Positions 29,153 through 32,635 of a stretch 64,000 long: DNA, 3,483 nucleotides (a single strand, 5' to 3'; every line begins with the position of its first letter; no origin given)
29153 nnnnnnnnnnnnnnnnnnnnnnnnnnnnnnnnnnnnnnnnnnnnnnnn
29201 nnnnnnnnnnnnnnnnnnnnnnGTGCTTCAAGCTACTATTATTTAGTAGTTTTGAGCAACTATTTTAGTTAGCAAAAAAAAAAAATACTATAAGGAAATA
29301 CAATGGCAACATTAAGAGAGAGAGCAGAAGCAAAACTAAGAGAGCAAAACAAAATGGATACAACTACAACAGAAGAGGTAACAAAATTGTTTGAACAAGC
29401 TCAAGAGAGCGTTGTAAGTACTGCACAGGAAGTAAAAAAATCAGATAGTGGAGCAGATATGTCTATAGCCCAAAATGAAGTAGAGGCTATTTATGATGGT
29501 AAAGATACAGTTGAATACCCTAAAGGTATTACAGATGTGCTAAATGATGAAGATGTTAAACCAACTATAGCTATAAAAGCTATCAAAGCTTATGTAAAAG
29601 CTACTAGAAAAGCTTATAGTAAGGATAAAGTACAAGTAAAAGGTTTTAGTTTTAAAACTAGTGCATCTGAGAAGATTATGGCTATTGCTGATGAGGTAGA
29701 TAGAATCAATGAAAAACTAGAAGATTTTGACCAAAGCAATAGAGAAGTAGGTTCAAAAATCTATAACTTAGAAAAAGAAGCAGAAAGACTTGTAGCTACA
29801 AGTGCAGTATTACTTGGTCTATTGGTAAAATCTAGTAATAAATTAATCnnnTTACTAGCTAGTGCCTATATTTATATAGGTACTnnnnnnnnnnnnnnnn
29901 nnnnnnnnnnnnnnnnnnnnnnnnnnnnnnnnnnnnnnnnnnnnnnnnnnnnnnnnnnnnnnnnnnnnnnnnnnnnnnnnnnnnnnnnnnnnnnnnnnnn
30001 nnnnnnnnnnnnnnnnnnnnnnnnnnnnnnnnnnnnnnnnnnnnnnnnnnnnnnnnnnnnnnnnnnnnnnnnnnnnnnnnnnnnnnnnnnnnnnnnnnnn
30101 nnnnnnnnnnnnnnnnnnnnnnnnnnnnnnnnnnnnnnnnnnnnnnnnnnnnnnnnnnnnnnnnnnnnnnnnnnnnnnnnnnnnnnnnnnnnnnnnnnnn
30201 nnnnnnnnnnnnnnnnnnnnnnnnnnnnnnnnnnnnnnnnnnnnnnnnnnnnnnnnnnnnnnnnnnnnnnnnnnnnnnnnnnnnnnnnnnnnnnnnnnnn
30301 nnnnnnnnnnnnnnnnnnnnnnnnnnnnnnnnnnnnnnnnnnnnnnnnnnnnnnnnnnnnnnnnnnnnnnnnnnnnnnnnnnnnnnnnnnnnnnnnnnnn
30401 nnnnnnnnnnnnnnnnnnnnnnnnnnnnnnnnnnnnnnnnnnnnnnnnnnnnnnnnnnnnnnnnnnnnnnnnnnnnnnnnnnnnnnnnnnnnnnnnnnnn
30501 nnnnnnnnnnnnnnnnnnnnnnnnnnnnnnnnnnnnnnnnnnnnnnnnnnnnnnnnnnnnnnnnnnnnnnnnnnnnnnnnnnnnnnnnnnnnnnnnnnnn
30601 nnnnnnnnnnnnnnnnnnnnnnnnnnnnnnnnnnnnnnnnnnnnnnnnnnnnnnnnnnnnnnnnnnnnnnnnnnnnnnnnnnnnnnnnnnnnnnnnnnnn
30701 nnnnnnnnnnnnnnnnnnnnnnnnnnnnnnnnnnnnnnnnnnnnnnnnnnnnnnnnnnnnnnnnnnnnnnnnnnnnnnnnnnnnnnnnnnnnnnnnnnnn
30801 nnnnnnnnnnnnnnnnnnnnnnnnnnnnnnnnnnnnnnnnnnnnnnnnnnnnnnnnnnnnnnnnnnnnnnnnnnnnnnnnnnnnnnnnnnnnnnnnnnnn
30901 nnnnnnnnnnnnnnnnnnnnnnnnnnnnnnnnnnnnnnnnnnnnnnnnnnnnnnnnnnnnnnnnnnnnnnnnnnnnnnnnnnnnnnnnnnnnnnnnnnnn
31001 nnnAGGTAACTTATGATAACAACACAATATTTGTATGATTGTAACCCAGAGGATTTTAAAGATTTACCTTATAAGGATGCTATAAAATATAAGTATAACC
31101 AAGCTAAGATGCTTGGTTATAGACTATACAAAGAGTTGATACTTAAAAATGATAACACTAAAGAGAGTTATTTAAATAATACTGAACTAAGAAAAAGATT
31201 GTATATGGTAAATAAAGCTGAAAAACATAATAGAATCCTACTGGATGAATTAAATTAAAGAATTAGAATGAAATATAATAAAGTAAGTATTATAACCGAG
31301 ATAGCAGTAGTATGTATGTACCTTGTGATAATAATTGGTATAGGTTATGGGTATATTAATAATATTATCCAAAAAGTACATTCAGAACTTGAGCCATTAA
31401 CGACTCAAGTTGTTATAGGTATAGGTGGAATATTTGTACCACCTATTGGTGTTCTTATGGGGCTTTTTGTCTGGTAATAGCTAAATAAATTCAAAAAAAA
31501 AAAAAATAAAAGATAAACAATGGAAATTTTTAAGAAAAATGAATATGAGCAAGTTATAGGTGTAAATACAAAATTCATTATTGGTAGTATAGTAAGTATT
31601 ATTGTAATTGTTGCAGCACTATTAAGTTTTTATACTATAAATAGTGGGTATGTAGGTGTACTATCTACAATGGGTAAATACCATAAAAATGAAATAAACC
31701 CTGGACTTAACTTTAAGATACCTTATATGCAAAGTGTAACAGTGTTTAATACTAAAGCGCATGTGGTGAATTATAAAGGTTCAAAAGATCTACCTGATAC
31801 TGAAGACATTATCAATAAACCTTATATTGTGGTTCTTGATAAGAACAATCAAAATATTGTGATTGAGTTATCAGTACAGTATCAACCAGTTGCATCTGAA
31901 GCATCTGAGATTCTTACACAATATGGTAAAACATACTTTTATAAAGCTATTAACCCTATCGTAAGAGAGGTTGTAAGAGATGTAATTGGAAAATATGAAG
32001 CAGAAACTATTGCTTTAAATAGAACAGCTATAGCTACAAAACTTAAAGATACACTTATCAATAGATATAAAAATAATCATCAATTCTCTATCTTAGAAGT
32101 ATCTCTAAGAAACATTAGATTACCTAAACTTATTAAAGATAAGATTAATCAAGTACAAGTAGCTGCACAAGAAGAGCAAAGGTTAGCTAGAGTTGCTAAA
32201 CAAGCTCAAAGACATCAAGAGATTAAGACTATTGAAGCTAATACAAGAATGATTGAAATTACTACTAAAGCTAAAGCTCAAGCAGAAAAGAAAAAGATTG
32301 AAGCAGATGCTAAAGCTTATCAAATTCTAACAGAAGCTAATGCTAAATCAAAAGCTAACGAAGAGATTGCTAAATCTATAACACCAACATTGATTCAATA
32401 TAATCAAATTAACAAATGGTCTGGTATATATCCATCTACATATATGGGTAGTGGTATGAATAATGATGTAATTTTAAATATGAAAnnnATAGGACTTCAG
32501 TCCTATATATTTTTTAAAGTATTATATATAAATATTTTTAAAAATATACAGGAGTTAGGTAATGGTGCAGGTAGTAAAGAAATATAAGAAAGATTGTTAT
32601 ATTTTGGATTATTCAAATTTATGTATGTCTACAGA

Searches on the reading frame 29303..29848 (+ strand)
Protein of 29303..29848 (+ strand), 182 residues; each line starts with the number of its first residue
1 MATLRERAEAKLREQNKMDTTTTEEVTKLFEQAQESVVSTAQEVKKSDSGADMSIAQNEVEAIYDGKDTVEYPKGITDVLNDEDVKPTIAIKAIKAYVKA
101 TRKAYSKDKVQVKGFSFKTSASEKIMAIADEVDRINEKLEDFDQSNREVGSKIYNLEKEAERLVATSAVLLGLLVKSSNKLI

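Call 71: search_protein_families(library=pfam, proteins=[window:29303-29848:+], max_evalue=0.01)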
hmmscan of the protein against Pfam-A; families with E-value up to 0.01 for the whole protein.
window:29303-29848:+ (182 aa): 1 family
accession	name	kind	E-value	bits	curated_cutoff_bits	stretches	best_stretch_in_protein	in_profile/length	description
PF06009.19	Laminin_II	-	0.00031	21.2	33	1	121-165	29-73/138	Laminin Domain II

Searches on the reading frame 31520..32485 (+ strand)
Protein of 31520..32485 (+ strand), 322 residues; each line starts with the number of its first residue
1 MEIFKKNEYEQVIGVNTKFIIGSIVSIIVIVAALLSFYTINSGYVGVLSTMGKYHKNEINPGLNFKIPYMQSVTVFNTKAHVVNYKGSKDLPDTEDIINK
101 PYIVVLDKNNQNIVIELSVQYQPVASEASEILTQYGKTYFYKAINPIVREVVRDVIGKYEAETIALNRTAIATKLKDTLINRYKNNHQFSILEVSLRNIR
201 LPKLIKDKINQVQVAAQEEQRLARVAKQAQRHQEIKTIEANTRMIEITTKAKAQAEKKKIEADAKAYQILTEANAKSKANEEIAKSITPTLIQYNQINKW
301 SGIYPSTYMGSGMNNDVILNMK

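Call 14: search_protein_families(library=phrogs, proteins=[window:31520-32485:+], max_evalue=0.001)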
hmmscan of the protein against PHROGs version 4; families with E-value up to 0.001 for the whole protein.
window:31520-32485:+ (322 aa): 1 family
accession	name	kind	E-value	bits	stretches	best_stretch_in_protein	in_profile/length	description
phrog_200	-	other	1.9e-48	166.5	1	10-321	73-359/379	lipoprotein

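Call 62: search_protein_families(library=pfam, proteins=[window:31520-32485:+], max_evalue=0.01)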
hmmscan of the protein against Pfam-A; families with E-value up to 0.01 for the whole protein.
window:31520-32485:+ (322 aa): 1 family
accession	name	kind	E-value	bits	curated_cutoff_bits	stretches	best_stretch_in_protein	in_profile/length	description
PF01145.31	Band_7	-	1e-28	101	23.6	1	39-228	2-174/176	SPFH domain / Band 7 family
